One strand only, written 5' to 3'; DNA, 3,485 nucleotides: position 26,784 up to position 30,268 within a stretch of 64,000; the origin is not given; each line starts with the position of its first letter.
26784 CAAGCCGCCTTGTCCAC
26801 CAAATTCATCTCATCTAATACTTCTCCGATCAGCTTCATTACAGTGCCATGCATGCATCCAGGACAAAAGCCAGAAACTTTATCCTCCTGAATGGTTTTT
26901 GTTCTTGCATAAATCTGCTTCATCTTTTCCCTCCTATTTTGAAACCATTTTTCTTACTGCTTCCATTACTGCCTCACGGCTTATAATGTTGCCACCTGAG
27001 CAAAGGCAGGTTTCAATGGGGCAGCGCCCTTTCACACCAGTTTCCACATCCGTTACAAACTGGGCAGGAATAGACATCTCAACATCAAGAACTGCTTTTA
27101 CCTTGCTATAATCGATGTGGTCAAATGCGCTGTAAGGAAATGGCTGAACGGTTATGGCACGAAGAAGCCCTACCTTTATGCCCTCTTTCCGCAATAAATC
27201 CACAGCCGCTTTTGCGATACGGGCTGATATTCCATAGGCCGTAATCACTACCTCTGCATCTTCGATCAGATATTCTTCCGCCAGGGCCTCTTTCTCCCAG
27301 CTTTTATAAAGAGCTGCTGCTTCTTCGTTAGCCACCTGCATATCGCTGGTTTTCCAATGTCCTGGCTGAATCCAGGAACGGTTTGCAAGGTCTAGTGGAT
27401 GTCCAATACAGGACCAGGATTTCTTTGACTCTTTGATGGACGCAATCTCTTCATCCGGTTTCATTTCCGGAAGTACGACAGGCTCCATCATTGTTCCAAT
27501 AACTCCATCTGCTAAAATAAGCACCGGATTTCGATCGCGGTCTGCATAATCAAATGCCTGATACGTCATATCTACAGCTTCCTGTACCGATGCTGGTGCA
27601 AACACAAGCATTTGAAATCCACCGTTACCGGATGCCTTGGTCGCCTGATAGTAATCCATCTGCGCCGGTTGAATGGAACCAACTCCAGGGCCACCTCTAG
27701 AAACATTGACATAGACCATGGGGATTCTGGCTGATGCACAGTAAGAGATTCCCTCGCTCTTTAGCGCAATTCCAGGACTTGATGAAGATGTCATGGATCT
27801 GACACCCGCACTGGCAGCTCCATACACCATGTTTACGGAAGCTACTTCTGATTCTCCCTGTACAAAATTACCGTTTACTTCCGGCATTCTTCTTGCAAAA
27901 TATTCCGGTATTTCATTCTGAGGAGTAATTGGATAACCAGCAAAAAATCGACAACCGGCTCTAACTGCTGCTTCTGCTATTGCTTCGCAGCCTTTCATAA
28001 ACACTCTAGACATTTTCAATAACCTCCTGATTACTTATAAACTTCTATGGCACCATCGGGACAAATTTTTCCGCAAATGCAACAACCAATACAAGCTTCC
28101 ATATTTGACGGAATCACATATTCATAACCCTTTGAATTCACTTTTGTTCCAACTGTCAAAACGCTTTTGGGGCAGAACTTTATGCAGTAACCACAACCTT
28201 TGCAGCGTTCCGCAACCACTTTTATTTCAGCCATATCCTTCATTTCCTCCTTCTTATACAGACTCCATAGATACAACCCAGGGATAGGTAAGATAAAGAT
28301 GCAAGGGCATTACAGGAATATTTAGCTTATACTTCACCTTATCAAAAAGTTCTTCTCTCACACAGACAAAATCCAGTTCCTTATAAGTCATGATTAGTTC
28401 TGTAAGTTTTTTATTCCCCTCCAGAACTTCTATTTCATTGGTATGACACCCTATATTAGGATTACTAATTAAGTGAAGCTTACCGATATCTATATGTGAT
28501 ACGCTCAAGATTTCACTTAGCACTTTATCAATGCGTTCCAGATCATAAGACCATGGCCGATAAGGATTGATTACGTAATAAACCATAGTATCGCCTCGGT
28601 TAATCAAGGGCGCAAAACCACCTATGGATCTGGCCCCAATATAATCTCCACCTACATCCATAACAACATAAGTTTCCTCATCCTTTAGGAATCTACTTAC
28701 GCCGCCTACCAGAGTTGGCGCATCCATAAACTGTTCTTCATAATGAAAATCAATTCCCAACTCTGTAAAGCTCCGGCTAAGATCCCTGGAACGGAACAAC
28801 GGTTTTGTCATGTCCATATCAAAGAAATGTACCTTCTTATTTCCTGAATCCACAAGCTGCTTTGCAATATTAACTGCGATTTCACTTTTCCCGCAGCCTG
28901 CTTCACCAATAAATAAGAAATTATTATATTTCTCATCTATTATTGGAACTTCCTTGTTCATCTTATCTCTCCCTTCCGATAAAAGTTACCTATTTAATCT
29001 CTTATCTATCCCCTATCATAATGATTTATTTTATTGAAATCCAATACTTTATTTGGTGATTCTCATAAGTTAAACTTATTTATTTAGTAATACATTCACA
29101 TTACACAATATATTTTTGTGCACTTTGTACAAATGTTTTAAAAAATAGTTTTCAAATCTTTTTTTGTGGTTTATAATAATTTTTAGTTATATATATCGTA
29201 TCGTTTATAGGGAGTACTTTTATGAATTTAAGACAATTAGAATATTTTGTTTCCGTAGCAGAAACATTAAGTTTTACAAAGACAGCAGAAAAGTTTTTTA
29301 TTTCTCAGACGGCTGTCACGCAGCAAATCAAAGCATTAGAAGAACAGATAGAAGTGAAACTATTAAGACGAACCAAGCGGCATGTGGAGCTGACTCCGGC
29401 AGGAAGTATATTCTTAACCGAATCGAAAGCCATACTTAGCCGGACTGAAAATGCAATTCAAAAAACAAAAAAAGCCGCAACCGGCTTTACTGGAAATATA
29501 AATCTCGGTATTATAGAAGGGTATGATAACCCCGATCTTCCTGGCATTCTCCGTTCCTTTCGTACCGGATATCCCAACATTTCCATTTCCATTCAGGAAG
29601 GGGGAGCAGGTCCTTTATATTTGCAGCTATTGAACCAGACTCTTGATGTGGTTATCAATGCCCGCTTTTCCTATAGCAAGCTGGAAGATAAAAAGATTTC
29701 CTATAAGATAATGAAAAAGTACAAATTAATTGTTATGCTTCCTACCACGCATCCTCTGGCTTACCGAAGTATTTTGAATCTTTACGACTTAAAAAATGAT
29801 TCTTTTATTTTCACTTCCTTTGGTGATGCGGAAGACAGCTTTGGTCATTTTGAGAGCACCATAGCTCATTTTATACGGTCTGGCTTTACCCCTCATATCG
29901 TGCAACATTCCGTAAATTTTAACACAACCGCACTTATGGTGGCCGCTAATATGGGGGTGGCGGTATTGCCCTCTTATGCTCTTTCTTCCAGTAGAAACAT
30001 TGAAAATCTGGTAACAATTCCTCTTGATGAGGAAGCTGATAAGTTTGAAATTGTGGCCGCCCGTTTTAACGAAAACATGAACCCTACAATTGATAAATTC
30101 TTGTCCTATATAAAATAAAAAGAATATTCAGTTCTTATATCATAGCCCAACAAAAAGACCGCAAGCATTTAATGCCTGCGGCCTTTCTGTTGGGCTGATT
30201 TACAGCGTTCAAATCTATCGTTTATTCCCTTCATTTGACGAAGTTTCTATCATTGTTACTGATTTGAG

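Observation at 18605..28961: Twelve-gene unit joins a 2-oxoacid:ferredoxin oxidoreductase/Ptb/Buk ATP-yielding module to chalcone isomerase, an FMN reductase and an LVIVD propeller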

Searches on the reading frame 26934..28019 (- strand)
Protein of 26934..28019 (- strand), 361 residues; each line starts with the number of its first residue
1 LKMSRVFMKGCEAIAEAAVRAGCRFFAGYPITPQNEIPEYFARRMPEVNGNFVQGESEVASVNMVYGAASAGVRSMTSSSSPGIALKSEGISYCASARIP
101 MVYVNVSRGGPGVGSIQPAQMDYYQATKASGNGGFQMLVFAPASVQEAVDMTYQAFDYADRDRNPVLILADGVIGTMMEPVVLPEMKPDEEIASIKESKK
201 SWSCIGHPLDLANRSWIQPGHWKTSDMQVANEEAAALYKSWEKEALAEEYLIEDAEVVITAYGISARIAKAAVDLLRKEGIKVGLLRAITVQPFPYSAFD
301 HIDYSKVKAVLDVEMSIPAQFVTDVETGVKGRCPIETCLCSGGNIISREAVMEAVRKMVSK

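Call 4: search_protein_families(library=pfam, proteins=[window:26934-28019:-], max_evalue=0.01)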
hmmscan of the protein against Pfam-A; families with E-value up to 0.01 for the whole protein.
window:26934-28019:- (361 aa): 4 families
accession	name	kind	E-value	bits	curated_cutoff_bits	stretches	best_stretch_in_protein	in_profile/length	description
PF01855.24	POR_N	-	2.5e-48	165.3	27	1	16-200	1-182/231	Pyruvate flavodoxin/ferredoxin oxidoreductase, thiamine diP-bdg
PF17147.9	PFOR_II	-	1.7e-18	67.3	27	1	255-349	1-100/102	Pyruvate:ferredoxin oxidoreductase core domain II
PF02780.25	Transketolase_C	-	0.0001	22.6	25.9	1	253-296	8-51/124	Transketolase, C-terminal domain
PF02776.23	TPP_enzyme_N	-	0.0053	17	26.8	0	8-108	1-100/119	Thiamine pyrophosphate enzyme, N-terminal TPP binding domain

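Call 39: find_homologous_proteins(query=window:26934-28013:-, max_evalue=1e-30)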
Query window:26934-28013:- (359 aa): 7999 proteins with E <= 1e-30 among 8000 candidates; the best 120 are listed.
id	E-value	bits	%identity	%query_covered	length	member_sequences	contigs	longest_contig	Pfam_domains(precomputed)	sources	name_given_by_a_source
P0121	1.3e-235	799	100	100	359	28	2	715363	PF01855.25,PF17147.10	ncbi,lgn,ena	-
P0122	3.8e-211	718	87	100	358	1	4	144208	PF01855.25,PF17147.10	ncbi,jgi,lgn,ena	-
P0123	5.2e-211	718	87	100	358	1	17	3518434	PF01855.25,PF17147.10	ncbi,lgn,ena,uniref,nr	ncbi:3-methyl-2-oxobutanoate dehydrogenase subunit VorB [Blautia liquoris]|uniref:3-methyl-2-oxobuta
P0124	2.2e-209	713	87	100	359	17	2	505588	PF01855.25,PF17147.10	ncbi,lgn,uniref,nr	ncbi:3-methyl-2-oxobutanoate dehydrogenase subunit VorB [Lacrimispora sp.]|uniref:3-methyl-2-oxobuta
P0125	3.4e-209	712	87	100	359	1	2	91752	PF01855.25,PF17147.10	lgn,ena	-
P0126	1.6e-208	710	87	100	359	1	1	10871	PF01855.25,PF17147.10,PF02780.26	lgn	-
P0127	1.5e-207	707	87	100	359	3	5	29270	PF01855.25,PF17147.10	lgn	-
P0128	4.2e-207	705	86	100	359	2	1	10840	PF01855.25,PF17147.10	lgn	-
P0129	8.3e-207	704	85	100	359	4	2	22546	PF01855.25,PF17147.10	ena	-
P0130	1.1e-206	704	87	100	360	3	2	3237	PF01855.25,PF17147.10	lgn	-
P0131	9.0e-206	701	86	100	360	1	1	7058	PF01855.25,PF17147.10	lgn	-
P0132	5.2e-204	695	83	99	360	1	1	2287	PF01855.25,PF17147.10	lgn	-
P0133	6.5e-204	695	84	100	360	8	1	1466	PF01855.25,PF17147.10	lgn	-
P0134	1.1e-203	694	85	99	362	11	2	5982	PF01855.25,PF17147.10,PF02780.26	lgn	-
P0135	1.8e-203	693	85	99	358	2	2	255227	PF01855.25,PF17147.10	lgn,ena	-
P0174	2.4e-198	676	82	100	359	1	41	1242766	PF01855.25,PF17147.10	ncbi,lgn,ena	-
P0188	6.0e-198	675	81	99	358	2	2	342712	PF01855.25,PF17147.10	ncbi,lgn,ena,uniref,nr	ncbi:3-methyl-2-oxobutanoate dehydrogenase subunit VorB [Metaclostridioides mangenotii]|uniref:3-met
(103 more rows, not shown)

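Call 59: search_protein_families(library=ncbifam, proteins=[window:26934-28013:-], max_evalue=0.001)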
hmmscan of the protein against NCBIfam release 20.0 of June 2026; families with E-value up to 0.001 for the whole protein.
window:26934-28013:- (359 aa): 13 families
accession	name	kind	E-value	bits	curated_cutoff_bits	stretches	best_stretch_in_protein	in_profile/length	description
NF005507.0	PRK07119.1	subfamily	8.5e-128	426.1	399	1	1-358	2-350/352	3-methyl-2-oxobutanoate dehydrogenase subunit VorB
NF006412.0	PRK08659.1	equivalog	3e-83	280.1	411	2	3-194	5-196/378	2-oxoacid:acceptor oxidoreductase subunit alpha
NF007206.0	PRK09627.1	equivalog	1.6e-63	214.9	579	2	3-188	3-188/375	2-oxoglutarate synthase subunit alpha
TIGR03710.1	OAFO_sf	subfamily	1.6e-61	208.6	482.75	1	3-352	193-560/561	2-oxoacid:acceptor oxidoreductase subunit alpha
NF041170.1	Oxoac_fdxalpha_Archa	equivalog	2.5e-37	128.5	800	2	3-184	235-427/636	2-oxoacid:ferredoxin oxidoreductase subunit alpha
NF040682.1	PorA_Arch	equivalog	8.8e-37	126.9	550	1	2-351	2-366/387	pyruvate synthase subunit PorA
NF007201.0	PRK09622.1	equivalog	1.7e-29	103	590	2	8-174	15-179/405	2-oxoacid:ferredoxin oxidoreductase subunit alpha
NF006233.0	PRK08367.1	equivalog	8.5e-28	97.3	625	1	3-315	4-325/394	pyruvate ferredoxin oxidoreductase subunit alpha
NF006232.0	PRK08366.1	equivalog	1.1e-25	90.1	646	1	5-315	9-327/394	2-ketoisovalerate ferredoxin oxidoreductase subunit alpha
NF045764.1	PhenlGlyoxDHPadG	equivalog_domain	1.8e-25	89.3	700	2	4-170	3-167/398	NADH-dependent phenylglyoxylate dehydrogenase subunit alpha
NF045791.1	OxalOxredalpha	equivalog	8.2e-22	77.8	500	2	6-115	7-118/395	oxalate oxidoreductase subunit alpha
TIGR03336.1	IOR_alpha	equivalog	3.3e-19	68.6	650.9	1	3-312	2-286/595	indolepyruvate ferredoxin oxidoreductase subunit alpha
TIGR02176.1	pyruv_ox_red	equivalog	7.5e-09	34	911.35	1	246-309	258-323/1167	pyruvate:ferredoxin (flavodoxin) oxidoreductase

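Call 89: find_encoding_contigs(protein=P0123, flank=10000, max_places=1)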
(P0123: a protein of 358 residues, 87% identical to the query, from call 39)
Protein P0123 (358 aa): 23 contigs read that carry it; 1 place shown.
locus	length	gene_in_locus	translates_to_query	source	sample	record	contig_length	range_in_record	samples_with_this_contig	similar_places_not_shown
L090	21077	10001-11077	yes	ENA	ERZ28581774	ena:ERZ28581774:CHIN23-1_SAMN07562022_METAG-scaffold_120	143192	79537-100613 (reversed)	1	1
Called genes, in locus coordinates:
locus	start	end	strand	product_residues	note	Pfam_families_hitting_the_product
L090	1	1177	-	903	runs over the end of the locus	-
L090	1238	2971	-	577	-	PF01547:SBP_bac_1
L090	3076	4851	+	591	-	PF00672:HAMP (faint), PF06580:His_kinase, PF02518:HATPase_c (weak)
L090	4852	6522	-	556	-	-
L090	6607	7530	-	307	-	PF00528:BPD_transp_1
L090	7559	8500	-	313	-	PF00528:BPD_transp_1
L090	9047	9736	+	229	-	-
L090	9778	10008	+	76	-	PF12797:Fer4_2 (faint), PF13237:Fer4_10 (weak), PF00037:Fer4 (weak), PF12838:Fer4_7, PF13187:Fer4_9 (weak), PF13484:Fer4_16 (faint)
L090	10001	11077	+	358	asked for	PF01855:POR_N, PF17147:PFOR_II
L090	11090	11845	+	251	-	PF02775:TPP_enzyme_C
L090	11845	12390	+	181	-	PF01558:POR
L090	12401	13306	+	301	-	PF01515:PTA_PTB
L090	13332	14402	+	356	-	PF01869:BcrAD_BadFG (faint), PF00871:Acetate_kinase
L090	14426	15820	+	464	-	PF08309:LVIVD (faint)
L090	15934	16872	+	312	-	PF03358:FMN_red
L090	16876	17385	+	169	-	PF06496:DUF1097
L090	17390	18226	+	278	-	PF18232:Chalcone_N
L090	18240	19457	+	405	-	PF07690:MFS_1, PF23262:NFD4_C (weak), PF07690:MFS_1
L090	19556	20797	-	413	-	PF00764:Arginosuc_synth, PF20979:Arginosuc_syn_C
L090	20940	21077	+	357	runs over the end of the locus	PF01118:Semialdhyde_dh, PF22698:Semialdhyde_dhC_1, PF02774:Semialdhyde_dhC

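Call 90: find_encoding_contigs(protein=P0188, flank=10000, max_places=1)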
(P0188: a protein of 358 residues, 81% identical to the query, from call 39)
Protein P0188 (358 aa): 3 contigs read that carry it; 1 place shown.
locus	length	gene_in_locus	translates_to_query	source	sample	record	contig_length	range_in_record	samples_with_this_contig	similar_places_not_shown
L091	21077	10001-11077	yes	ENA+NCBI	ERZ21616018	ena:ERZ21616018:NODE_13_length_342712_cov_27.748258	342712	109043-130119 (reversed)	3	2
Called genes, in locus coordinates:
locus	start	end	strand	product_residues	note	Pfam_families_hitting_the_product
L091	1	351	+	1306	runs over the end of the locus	PF01869:BcrAD_BadFG, PF09989:DUF2229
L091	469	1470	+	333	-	PF13379:NMT1_2 (weak), PF09084:NMT1 (faint)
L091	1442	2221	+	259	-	PF00528:BPD_transp_1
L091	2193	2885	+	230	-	PF13175:AAA_15 (faint), PF13476:AAA_23 (weak), PF03215:Rad17 (faint), PF00005:ABC_tran, PF13304:AAA_21 (faint)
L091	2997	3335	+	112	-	PF02311:AraC_binding (weak), PF07883:Cupin_2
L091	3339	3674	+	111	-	-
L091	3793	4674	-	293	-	PF00126:HTH_1, PF03466:LysR_substrate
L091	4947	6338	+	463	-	PF08309:LVIVD (faint)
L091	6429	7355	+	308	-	PF03358:FMN_red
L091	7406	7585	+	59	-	-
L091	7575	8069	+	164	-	PF06496:DUF1097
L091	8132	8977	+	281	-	PF18232:Chalcone_N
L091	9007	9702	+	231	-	PF01656:CbiA (weak)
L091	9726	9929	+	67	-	PF12797:Fer4_2 (faint), PF12837:Fer4_6 (weak), PF13237:Fer4_10, PF14697:Fer4_21 (faint), PF00037:Fer4 (weak), PF12838:Fer4_7, PF13187:Fer4_9 (weak), PF13484:Fer4_16 (faint)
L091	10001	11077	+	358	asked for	PF01855:POR_N, PF17147:PFOR_II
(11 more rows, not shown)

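Call 91: find_encoding_contigs(protein=P0174, flank=10000, max_places=1)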
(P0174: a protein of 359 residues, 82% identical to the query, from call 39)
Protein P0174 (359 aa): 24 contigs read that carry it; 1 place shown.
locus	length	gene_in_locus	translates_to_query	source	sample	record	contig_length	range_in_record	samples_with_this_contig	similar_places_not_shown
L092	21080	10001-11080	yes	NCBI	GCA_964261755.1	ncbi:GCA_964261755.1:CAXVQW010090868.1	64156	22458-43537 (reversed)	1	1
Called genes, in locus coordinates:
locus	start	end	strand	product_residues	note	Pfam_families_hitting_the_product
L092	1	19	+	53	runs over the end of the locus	-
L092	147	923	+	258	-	PF00890:FAD_binding_2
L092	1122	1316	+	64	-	PF13370:Fer4_13, PF13459:Fer4_15 (weak)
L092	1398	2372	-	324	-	PF01515:PTA_PTB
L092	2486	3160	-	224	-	PF07796:DUF1638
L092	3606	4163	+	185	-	-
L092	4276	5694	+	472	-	-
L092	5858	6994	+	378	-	PF01183:Glyco_hydro_25, PF01471:PG_binding_1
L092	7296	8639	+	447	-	PF03600:CitMHS, PF16980:CitMHS_2, PF03600:CitMHS (weak)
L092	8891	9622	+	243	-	-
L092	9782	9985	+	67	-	PF12797:Fer4_2 (faint), PF12837:Fer4_6 (faint), PF13237:Fer4_10, PF14697:Fer4_21, PF12838:Fer4_7, PF13187:Fer4_9 (weak), PF00037:Fer4 (weak)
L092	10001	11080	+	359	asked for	PF01855:POR_N, PF17147:PFOR_II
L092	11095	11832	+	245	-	PF02775:TPP_enzyme_C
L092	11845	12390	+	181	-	PF01558:POR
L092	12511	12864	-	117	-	PF03551:PadR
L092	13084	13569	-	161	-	-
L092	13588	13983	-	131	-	PF19615:DUF6120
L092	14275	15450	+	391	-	PF12671:Amidase_6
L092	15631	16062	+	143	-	-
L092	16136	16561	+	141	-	-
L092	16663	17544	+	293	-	-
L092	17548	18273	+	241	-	-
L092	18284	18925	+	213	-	PF00005:ABC_tran, PF13304:AAA_21 (faint)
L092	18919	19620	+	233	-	-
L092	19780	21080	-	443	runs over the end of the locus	PF01051:Rep3_N, PF21205:Rep3_C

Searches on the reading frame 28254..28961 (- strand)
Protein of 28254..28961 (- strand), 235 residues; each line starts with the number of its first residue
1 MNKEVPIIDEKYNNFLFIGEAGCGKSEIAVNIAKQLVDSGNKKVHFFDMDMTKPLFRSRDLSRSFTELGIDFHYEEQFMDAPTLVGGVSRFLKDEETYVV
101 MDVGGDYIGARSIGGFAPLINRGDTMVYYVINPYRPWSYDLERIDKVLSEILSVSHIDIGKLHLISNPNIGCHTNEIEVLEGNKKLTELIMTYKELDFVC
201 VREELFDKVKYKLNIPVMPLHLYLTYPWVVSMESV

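Call 4: search_protein_families(library=pfam, proteins=[window:28254-28961:-], max_evalue=0.01)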
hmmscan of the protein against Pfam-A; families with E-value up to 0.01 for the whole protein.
window:28254-28961:- (235 aa): 3 families
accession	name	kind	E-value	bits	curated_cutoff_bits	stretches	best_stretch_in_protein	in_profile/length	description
PF01656.29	CbiA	-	0.00028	21.3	25.4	1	20-149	7-63/125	CobQ/CobB/MinD/ParA nucleotide binding domain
PF01695.23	IstB_IS21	-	0.005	16.8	24.1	1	11-55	91-135/238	IstB-like ATP binding protein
PF03796.21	DnaB_C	-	0.008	16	27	0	19-62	26-69/255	DnaB-like helicase C terminal domain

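Call 59: search_protein_families(library=ncbifam, proteins=[window:28254-28961:-], max_evalue=0.001)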
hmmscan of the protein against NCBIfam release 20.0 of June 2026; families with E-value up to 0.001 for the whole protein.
window:28254-28961:- (235 aa): 2 families
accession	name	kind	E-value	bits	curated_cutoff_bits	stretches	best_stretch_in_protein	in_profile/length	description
NF005304.0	PRK06835.1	equivalog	1.3e-05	24.4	215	1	4-52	175-223/330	ATP-binding protein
NF038214.1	IS21_help_AAA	equivalog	0.00058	19.6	200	1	11-50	89-127/232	IS21-like element helper ATPase IstB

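Call 87: search_solved_structures(query=window:28254-28961:-, max_evalue=1)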
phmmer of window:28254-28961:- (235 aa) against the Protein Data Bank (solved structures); distinct sequences matched with E-value up to 1: 31.
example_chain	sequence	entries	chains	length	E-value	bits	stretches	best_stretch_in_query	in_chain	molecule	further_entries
29hb_b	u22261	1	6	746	0.00083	22.2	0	13-49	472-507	ATP-dependent Clp protease, ATP-binding subunit ClpE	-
9ip0_A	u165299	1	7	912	0.004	20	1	13-45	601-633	Chaperone protein ClpB1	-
6uqe_A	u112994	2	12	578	0.0083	18.9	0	10-39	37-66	ATP-dependent Clp protease ATP-binding subunit ClpA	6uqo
1ksf_X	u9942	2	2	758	0.02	17.7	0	10-39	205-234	ATP-DEPENDENT CLP PROTEASE ATP-BINDING SUBUNIT CLPA | ClpA protein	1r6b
6w1z_A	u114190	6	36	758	0.02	17.7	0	10-39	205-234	ATP-dependent Clp protease ATP-binding subunit ClpA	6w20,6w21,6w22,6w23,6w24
7uiv_A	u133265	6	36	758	0.02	17.7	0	10-39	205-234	ATP-dependent Clp protease ATP-binding subunit ClpA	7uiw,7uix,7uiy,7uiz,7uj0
6lsy_A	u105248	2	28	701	0.042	16.6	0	12-38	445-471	ATP-dependent Clp protease, ATP-binding subunit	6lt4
1qvr_A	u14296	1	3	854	0.056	16.2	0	13-52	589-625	ClpB protein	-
3j3s_A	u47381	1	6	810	0.056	16.2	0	12-40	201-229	Negative regulator of genetic competence ClpC/MecB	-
3pxi_A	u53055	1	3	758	0.057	16.2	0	12-39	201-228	Negative regulator of genetic competence ClpC/MecB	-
3j3t_A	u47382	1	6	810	0.067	16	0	12-39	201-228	Negative regulator of genetic competence ClpC/MecB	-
3j3r_A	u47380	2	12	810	0.067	16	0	12-39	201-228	Negative regulator of genetic competence ClpC/MecB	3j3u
7abr_A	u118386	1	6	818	0.069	15.9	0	12-39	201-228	Negative regulator of genetic competence ClpC/MecB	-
5bq5_A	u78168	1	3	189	0.1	15.4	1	7-58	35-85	Insertion sequence IS5376 putative ATP-binding protein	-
8q4d_E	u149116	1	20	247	0.15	14.8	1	7-58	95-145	Insertion sequence IS5376 putative ATP-binding protein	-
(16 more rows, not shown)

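Call 92: predict_structure(protein=window:28254-28961:-)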
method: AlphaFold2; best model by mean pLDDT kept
length: 235 residues; sequences in the alignment: 1
mean_pLDDT: 45.2   pTM: 0.41
mean pLDDT of the five models: 45.2, 36.6, 36.4, 35.0, 35.0
residues with pLDDT >= 90: 0; 70-90: 2; 50-70: 79; < 50: 154
segments of 3 or more residues with pLDDT < 50: 1-4, 20-24, 49-58, 75-87, 113-205, 212-235
pLDDT, mean of each block of 10 residues (from residue 1): 51 63 53 67 59 47 62 48 45 60 53 47 35 35 43 32 29 28 36 39 46 44 27 25
secondary structure, 60 per line:
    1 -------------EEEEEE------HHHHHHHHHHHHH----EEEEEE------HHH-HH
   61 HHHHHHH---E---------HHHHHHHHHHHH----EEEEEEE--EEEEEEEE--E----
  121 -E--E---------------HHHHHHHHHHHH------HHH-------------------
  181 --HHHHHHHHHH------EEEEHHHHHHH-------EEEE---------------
elements in order: E14-19 H26-38 E43-48 H59-67 H81-92 E97-103 E106-113 H141-152 H183-192 E199-202 H203-209 E217-220

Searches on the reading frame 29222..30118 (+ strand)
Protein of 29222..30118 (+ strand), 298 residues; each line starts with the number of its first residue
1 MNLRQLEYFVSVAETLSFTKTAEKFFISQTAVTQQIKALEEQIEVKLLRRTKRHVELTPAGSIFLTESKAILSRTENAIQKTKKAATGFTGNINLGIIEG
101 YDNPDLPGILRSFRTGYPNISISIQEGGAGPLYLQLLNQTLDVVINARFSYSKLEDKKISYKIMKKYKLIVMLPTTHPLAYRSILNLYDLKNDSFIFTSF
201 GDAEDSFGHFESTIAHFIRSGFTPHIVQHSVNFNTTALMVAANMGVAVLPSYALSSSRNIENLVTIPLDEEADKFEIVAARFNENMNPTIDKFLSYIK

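Call 5: search_protein_families(library=pfam, proteins=[window:29222-30118:+], max_evalue=0.01)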
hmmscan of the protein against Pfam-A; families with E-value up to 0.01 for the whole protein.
window:29222-30118:+ (298 aa): 3 families
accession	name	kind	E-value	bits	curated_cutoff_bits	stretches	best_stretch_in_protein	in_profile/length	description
PF03466.25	LysR_substrate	-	3.2e-25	89.2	28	1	88-297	3-204/209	LysR substrate binding domain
PF00126.33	HTH_1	-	2.3e-22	79.1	26.6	1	3-61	1-59/60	Bacterial regulatory helix-turn-helix protein, lysR family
PF05043.19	Mga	-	0.0057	17.7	21.1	0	7-57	23-72/87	Mga helix-turn-helix domain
